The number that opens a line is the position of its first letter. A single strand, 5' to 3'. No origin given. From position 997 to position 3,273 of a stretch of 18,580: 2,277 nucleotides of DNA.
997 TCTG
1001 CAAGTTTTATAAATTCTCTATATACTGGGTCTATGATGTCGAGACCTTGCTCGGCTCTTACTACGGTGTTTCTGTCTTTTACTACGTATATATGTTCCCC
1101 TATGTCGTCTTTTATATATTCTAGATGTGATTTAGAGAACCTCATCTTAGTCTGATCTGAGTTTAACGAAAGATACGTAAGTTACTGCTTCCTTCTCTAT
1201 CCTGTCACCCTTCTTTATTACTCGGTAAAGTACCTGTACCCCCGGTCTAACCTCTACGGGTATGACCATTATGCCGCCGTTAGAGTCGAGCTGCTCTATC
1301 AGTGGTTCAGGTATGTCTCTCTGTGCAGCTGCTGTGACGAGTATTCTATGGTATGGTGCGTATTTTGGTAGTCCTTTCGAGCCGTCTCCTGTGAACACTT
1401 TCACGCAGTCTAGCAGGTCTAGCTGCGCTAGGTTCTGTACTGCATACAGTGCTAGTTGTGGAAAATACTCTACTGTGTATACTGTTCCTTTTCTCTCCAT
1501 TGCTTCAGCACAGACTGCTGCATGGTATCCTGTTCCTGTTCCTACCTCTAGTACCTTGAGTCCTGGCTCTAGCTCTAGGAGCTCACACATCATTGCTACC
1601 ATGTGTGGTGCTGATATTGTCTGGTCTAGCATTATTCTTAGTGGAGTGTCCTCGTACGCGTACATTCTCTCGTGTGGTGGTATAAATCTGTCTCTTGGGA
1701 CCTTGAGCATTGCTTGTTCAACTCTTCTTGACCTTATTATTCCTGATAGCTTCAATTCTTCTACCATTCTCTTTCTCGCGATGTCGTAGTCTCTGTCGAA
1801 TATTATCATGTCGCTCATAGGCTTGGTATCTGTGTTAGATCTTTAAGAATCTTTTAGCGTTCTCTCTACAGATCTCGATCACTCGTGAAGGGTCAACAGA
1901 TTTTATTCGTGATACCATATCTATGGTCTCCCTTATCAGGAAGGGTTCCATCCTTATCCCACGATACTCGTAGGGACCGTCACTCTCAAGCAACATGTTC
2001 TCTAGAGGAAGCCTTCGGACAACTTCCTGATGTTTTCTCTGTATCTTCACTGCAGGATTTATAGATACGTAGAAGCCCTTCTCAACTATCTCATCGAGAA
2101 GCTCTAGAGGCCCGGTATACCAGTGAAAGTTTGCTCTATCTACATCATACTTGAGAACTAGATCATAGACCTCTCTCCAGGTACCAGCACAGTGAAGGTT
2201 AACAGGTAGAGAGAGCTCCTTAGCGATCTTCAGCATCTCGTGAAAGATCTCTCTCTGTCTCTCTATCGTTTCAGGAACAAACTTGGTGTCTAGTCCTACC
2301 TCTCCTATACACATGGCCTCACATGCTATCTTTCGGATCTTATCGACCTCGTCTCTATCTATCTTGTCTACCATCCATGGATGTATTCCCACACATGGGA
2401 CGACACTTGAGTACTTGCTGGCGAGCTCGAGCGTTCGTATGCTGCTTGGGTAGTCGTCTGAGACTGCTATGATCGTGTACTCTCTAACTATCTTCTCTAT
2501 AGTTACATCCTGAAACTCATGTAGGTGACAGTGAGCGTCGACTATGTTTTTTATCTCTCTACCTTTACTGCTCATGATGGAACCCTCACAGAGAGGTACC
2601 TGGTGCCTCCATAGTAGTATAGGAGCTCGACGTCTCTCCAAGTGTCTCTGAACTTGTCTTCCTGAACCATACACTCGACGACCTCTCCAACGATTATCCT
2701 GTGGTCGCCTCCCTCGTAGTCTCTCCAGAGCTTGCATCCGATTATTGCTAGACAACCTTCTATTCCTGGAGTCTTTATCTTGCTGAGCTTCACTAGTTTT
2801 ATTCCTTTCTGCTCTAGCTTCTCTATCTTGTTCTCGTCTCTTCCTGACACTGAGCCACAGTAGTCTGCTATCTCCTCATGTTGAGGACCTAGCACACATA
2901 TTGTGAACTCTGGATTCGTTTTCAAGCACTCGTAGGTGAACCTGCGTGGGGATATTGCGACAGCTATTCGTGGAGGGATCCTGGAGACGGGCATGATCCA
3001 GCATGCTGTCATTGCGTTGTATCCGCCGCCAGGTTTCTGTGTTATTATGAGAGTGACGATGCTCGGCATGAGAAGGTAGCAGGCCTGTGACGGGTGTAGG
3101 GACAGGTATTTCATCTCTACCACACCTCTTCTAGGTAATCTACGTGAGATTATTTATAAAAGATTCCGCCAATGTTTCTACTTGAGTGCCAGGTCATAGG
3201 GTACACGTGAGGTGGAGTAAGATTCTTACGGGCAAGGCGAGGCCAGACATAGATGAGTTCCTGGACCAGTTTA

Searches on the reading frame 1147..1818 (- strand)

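Call 83: search_protein_families(library=pfam, proteins=[window:1147-1818:-], max_evalue=0.001)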
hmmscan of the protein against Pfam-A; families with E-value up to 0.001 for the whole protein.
window:1147-1818:- (223 aa): 3 families
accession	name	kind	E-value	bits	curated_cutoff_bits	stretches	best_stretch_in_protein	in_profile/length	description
PF01135.25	PCMT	-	4.2e-63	213.3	20.3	1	15-221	3-206/210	Protein-L-isoaspartate(D-aspartate) O-methyltransferase (PCMT)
PF08704.16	GCD14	-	1.4e-07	31.9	26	1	74-145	29-100/247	tRNA methyltransferase complex GCD14 subunit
PF13649.12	Methyltransf_25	-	0.00069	20.7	27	0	89-161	1-70/97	Methyltransferase domain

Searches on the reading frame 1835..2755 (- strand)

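Call 83: search_protein_families(library=pfam, proteins=[window:1835-2755:-], max_evalue=0.001)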
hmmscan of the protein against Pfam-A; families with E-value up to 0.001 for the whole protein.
window:1835-2755:- (306 aa): 1 family
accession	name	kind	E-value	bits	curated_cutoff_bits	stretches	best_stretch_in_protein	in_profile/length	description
PF01026.27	TatD_DNase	-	1e-56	192.6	27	1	72-304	1-252/253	TatD related DNase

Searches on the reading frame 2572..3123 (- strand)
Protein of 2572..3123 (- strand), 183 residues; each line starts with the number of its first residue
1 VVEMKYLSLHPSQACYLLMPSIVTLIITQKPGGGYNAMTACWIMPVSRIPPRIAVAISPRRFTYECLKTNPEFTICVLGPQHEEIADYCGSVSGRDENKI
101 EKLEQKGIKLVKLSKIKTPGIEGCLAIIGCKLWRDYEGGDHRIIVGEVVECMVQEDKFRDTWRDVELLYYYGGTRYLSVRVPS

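Call 83: search_protein_families(library=pfam, proteins=[window:2572-3123:-], max_evalue=0.001)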
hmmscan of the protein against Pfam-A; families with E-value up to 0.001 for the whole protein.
window:2572-3123:- (183 aa): 1 family
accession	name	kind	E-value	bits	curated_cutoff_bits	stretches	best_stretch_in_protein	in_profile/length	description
PF01613.24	Flavin_Reduct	-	3.7e-34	118.5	27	1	19-176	4-151/153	Flavin reductase like domain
